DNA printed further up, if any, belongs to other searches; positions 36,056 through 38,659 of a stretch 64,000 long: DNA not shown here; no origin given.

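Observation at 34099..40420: Operon pairing ATP-dependent hydantoinase A/B (Zn-ribbon alpha-type subunit) with an HpaB-family flavin monooxygenase and a VOC protein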

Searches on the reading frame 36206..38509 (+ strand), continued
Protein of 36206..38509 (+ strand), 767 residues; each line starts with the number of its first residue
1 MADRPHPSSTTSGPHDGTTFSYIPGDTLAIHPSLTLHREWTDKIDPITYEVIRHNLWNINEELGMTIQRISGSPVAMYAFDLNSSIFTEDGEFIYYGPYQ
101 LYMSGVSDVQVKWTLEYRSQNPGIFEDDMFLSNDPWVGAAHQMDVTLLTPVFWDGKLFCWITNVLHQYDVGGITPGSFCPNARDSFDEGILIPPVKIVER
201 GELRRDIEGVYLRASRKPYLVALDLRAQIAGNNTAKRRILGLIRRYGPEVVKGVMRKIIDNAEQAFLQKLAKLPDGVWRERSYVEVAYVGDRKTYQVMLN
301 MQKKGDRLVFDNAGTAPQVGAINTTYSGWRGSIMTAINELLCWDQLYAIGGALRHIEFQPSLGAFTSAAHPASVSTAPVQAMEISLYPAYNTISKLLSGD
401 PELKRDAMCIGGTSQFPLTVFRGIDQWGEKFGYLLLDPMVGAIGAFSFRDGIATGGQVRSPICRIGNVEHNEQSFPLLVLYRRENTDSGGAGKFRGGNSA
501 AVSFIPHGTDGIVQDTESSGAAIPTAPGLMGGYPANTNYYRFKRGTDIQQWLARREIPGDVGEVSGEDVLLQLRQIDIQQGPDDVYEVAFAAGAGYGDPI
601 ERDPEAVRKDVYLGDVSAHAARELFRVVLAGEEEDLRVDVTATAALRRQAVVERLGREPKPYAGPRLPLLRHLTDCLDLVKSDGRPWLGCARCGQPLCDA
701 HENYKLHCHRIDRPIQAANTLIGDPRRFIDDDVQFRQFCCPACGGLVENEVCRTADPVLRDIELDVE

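Call 82: search_dna_similar(query=window:36206-38509:+, collection=plasmids, mode=protein, max_rows=25, max_evalue=1e-30)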
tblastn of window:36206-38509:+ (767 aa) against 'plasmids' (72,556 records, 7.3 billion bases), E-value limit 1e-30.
Records with a match: 366; places in all: 428; records where one place covers at least 80% of the query: 71.
Best place of each record, by identity: <60% 366.
By first word of the organism name: Sinorhizobium 63; Agrobacterium 58; Rhizobium 38; Sulfitobacter 18; Rhodococcus 12; Paracoccus 11; Azospirillum 10; Haloferax 9; Paraburkholderia 8; Haladaptatus 7; and 60 more.
By predicted mobility (MOB-suite, as given by PLSDB): non-mobilizable 231; mobilizable 70; conjugative 65.
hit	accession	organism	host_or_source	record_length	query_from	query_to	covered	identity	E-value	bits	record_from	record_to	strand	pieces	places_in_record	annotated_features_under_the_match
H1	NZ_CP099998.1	Natronosalvus halobius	cell culture,sediment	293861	30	764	93%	43.0%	2e-152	568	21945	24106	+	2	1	hydantoinase B/oxoprolinase family protein | acetone carboxylase subunit gamma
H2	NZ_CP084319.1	Haloterrigena alkaliphila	Salt lake,Salt lake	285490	19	680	86%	45.4%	9e-177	570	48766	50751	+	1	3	hydantoinase B/oxoprolinase family protein | acetone carboxylase subunit gamma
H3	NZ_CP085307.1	Haladaptatus pallidirubidus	cell culture,saline soil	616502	22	655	83%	46.4%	2e-175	566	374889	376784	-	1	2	hydantoinase B/oxoprolinase family protein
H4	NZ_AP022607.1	Mycobacterium branderi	-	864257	16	762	97%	37.8%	1e-146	482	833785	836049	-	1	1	hydantoinase B/oxoprolinase family protein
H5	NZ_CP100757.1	Natrinema gelatinilyticum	marine sediment,sediment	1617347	7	661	85%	42.4%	3e-163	530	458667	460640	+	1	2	record has no annotation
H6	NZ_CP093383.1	Rhodococcus opacus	cell culture,forest soil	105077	9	764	99%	35.9%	3e-129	432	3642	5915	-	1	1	hydantoinase B/oxoprolinase family protein | hydantoinase/oxoprolinase family protein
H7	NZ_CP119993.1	Halomarina sp. PSR21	cell culture,saline soil from Tarim ...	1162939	22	629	79%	44.1%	8e-163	530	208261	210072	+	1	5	record has no annotation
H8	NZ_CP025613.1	Niveispirillum cyanobacteriorum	sing cell,cyanobacterial aggregates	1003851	28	764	96%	34.2%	6e-111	379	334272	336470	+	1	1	none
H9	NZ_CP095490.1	Halorientalis marina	cell culture,salt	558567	33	764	95%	32.8%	4e-104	358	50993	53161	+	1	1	hydantoinase B/oxoprolinase family protein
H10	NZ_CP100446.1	Natrinema caseinilyticum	marine sediment,sediment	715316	45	751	92%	30.2%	2e-76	277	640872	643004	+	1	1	hydantoinase B/oxoprolinase family protein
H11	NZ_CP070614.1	Rhodococcus pseudokoreensis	cell culture,rhizosphere of apple ...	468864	45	744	91%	30.0%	9e-71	260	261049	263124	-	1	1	hydantoinase B/oxoprolinase family protein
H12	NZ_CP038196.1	Paracoccus versutus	single cell,soil adjacent to the roots ...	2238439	44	678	83%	29.1%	2e-49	196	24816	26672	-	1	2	none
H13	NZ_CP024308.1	Sinorhizobium fredii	Phaseolus vulgaris,cell culture,plant ...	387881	43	660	81%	29.6%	3e-50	199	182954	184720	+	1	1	hydantoinase B/oxoprolinase family protein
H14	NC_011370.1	Rhizobium leguminosarum bv. trifolii WSM2304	-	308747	43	647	79%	30.1%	1e-48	194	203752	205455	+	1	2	hydantoinase B/oxoprolinase family protein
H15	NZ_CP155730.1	Sagittula stellata E-37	Pure Culture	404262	43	693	85%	27.4%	3e-42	174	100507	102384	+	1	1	hydantoinase B/oxoprolinase family protein | DDE-type integrase/transposase/recombinase | hydantoinase/oxoprolinase family protein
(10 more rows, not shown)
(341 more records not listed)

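Call 83: get_annotated_region(hit=H6, flank=9000)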
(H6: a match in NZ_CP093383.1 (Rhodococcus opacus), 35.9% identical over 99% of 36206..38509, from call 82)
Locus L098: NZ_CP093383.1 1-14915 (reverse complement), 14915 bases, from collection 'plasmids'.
description: Rhodococcus opacus strain S8 plasmid pCP105, complete sequence
organism: Rhodococcus opacus (NCBI taxid 37919)
taxonomy: Bacteria; Actinomycetota; Actinomycetes; Mycobacteriales; Nocardiaceae; Rhodococcus; Rhodococcus opacus
host: -; source: cell culture,forest soil; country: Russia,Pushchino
typing (MOB-suite, as given by PLSDB): mobilizable; replicon rep_cluster_1181; relaxase MOBP,MOBP
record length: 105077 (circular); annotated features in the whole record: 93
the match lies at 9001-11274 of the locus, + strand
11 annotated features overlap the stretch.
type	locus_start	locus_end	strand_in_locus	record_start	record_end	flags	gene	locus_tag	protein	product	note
CDS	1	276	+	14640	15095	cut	-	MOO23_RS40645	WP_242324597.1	hypothetical protein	-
CDS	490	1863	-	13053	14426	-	-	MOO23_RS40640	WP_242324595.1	MFS transporter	GO:0055085 - transmembrane transport [Evidence IEA]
CDS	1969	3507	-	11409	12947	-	-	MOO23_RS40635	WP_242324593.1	class I adenylate-forming enzyme family protein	-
CDS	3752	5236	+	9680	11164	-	-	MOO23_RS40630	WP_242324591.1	NAD(P)/FAD-dependent oxidoreductase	-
CDS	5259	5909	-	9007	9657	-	-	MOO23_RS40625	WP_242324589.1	TetR/AcrR family transcriptional regulator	-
CDS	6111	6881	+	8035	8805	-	-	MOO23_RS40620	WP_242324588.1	SDR family NAD(P)-dependent oxidoreductase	-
CDS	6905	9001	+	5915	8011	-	-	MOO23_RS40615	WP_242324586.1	hydantoinase/oxoprolinase family protein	-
CDS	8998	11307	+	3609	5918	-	-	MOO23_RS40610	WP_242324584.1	hydantoinase B/oxoprolinase family protein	-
CDS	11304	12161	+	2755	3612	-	-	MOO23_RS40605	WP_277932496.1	SDR family oxidoreductase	-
CDS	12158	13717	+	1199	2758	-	-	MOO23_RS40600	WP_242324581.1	acyl--CoA ligase family protein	-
CDS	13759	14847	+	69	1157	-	-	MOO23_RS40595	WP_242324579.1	serine hydrolase domain-containing protein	-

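Call 84: get_annotated_region(hit=H4, flank=9000)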
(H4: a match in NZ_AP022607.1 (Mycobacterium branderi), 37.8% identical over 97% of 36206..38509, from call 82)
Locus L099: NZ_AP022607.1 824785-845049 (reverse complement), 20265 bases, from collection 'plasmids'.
description: Mycobacterium branderi strain JCM 12687 plasmid pJCM12687
organism: Mycobacterium branderi (NCBI taxid 43348)
taxonomy: Bacteria; Actinomycetota; Actinomycetes; Mycobacteriales; Mycobacteriaceae; Mycobacterium; Mycobacterium branderi
host: -; source: -; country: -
typing (MOB-suite, as given by PLSDB): non-mobilizable
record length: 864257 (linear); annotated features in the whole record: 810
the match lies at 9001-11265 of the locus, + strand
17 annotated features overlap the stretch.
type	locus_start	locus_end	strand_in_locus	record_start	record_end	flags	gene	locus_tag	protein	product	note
CDS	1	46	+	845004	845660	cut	-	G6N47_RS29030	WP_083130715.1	TetR/AcrR family transcriptional regulator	-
CDS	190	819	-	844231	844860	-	-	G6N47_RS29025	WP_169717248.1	TetR/AcrR family transcriptional regulator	GO:0006355 - regulation of DNA-templated transcription [Evidence IEA]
CDS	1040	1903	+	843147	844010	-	-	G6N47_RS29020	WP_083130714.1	SMP-30/gluconolactonase/LRE family protein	-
CDS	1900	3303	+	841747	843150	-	-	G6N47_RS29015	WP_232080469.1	phosphotransferase family protein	-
CDS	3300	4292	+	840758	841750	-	-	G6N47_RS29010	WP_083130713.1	hypothetical protein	-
CDS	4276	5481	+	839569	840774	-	-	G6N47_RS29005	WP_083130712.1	cytochrome P450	-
CDS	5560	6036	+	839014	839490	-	-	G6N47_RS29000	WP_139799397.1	2,4'-dihydroxyacetophenone dioxygenase family protein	-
CDS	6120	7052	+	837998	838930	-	-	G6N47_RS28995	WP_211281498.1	cytochrome P450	-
CDS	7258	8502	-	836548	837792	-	-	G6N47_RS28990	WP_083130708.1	cytochrome P450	-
CDS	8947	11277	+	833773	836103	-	-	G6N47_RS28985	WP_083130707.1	hydantoinase B/oxoprolinase family protein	-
CDS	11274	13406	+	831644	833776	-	-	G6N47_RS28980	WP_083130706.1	hydantoinase/oxoprolinase family protein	-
CDS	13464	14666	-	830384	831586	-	-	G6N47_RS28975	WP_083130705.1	cytochrome P450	-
CDS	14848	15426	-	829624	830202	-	-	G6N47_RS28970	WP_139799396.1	hypothetical protein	-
CDS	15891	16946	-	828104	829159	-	-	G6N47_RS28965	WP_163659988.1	cytochrome P450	-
CDS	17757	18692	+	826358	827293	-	-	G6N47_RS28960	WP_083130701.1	cyclase family protein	-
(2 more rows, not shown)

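Call 86: get_annotated_region(hit=H1, flank=8000)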
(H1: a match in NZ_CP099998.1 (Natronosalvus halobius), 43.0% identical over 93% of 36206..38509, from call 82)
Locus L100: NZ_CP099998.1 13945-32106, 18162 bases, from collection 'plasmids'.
description: Natronosalvus halobius strain AGai3-5 plasmid unnamed1, complete sequence
organism: Natronosalvus halobius (NCBI taxid 2953746)
taxonomy: Archaea; Euryarchaeota; Halobacteria; Halobacteriales; Natrialbaceae; Natronosalvus; Natronosalvus halobius
host: -; source: cell culture,sediment; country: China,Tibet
typing (MOB-suite, as given by PLSDB): non-mobilizable; mating-pair formation MPF_T
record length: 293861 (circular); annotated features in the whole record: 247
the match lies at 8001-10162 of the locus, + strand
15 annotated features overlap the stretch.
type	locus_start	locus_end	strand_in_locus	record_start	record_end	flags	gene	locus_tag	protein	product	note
CDS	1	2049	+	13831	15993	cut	-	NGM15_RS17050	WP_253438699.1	FAD-dependent monooxygenase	-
CDS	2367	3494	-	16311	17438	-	-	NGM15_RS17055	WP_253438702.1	thiolase family protein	GO:0006635 - fatty acid beta-oxidation [Evidence IEA]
CDS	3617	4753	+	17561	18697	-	-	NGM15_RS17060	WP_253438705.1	acyl-CoA dehydrogenase family protein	-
CDS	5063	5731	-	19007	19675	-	npdG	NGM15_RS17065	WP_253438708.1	NADPH-dependent F420 reductase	-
CDS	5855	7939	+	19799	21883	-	-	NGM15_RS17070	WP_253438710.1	hydantoinase/oxoprolinase family protein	-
CDS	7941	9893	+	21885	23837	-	-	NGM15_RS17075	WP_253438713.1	hydantoinase B/oxoprolinase family protein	-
CDS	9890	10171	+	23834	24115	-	-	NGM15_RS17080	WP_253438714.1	acetone carboxylase subunit gamma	-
CDS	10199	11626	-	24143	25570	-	-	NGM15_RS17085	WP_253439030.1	NAD(P)(+) transhydrogenase (Re/Si-specific) subunit beta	-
CDS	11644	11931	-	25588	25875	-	-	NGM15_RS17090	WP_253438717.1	NAD(P) transhydrogenase subunit alpha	-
CDS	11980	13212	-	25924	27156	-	-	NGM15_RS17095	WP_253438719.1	NAD(P) transhydrogenase subunit alpha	-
CDS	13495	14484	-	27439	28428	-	-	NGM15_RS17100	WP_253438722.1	alpha-ketoacid dehydrogenase subunit beta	-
CDS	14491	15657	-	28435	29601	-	-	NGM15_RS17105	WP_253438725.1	thiamine pyrophosphate-dependent enzyme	-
CDS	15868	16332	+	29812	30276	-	-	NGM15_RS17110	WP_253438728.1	MaoC/PaaZ C-terminal domain-containing protein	-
CDS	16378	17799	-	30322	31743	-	lpdA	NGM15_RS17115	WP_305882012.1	dihydrolipoyl dehydrogenase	GO:0045454 - cell redox homeostasis [Evidence IEA]; GO:0051068 - dihydrolipoamide metabolic process [Evidence IEA]; ...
CDS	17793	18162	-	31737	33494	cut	-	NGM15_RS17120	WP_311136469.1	2-oxo acid dehydrogenase subunit E2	-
